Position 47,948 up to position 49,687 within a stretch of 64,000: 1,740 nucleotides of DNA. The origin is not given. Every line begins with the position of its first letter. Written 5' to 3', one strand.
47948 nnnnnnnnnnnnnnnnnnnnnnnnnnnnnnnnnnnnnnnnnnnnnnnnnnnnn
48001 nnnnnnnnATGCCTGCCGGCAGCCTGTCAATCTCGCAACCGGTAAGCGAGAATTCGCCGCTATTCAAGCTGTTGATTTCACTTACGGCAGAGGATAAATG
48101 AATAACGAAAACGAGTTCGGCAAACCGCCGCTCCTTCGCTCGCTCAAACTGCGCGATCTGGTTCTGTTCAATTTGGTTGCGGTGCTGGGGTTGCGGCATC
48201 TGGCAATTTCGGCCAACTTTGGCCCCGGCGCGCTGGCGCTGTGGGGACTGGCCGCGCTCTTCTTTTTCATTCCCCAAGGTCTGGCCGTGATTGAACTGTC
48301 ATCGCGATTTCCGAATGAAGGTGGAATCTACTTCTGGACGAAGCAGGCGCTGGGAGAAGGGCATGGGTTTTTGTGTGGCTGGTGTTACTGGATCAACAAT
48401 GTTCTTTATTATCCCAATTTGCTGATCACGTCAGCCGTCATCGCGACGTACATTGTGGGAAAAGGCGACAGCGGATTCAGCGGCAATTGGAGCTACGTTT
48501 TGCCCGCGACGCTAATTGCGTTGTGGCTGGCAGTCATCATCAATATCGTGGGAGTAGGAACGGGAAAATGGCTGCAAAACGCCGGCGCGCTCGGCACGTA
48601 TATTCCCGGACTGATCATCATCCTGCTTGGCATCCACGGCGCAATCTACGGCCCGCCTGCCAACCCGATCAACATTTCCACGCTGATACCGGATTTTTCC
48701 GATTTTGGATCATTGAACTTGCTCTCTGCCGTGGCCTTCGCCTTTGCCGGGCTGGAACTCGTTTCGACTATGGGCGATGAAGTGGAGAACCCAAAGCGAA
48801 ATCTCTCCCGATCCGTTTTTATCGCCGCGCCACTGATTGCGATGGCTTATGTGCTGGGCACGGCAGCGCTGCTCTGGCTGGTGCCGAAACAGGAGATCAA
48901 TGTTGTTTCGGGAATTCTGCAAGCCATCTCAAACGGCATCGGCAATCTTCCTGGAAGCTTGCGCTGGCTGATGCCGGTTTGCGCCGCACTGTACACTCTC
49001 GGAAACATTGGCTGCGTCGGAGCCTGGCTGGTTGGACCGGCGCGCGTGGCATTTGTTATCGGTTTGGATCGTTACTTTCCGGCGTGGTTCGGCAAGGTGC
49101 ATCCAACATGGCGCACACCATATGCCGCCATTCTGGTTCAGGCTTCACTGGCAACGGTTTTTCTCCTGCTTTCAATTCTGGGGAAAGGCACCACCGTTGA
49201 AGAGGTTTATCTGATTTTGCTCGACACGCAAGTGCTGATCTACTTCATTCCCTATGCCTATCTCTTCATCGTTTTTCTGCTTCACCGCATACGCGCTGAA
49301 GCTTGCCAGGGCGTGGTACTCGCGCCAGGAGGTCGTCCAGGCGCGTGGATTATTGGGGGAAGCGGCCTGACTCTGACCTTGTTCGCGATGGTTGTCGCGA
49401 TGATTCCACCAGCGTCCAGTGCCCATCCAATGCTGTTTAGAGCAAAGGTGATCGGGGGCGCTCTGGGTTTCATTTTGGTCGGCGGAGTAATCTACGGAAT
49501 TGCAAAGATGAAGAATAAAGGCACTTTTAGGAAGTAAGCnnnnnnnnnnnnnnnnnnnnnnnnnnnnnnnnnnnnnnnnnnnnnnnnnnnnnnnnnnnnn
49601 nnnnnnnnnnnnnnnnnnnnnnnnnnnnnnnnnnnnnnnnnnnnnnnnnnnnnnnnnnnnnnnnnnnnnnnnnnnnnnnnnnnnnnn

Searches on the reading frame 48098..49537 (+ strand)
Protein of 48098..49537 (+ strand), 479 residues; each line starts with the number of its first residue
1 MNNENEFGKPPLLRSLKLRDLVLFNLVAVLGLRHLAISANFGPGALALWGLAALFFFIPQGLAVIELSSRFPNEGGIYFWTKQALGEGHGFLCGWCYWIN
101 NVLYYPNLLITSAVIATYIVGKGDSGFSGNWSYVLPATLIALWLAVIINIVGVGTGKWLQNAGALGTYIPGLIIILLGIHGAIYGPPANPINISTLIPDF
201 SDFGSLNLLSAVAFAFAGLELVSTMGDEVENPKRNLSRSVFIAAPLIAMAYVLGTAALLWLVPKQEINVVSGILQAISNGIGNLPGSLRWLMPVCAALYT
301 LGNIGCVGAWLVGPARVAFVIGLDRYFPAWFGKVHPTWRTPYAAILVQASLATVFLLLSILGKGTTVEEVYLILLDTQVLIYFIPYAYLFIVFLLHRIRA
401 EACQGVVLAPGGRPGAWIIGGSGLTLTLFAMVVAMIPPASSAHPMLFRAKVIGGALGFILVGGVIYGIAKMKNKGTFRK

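Call 15: search_protein_families(library=pfam, proteins=[window:48098-49537:+])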
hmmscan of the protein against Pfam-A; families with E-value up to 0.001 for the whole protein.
window:48098-49537:+ (479 aa): 2 families
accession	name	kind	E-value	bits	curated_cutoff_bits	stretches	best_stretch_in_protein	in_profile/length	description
PF13520.12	AA_permease_2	-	3e-50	171.8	27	1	38-442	25-412/427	Amino acid permease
PF00324.27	AA_permease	-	1.7e-28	100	24.6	1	36-437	21-427/470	Amino acid permease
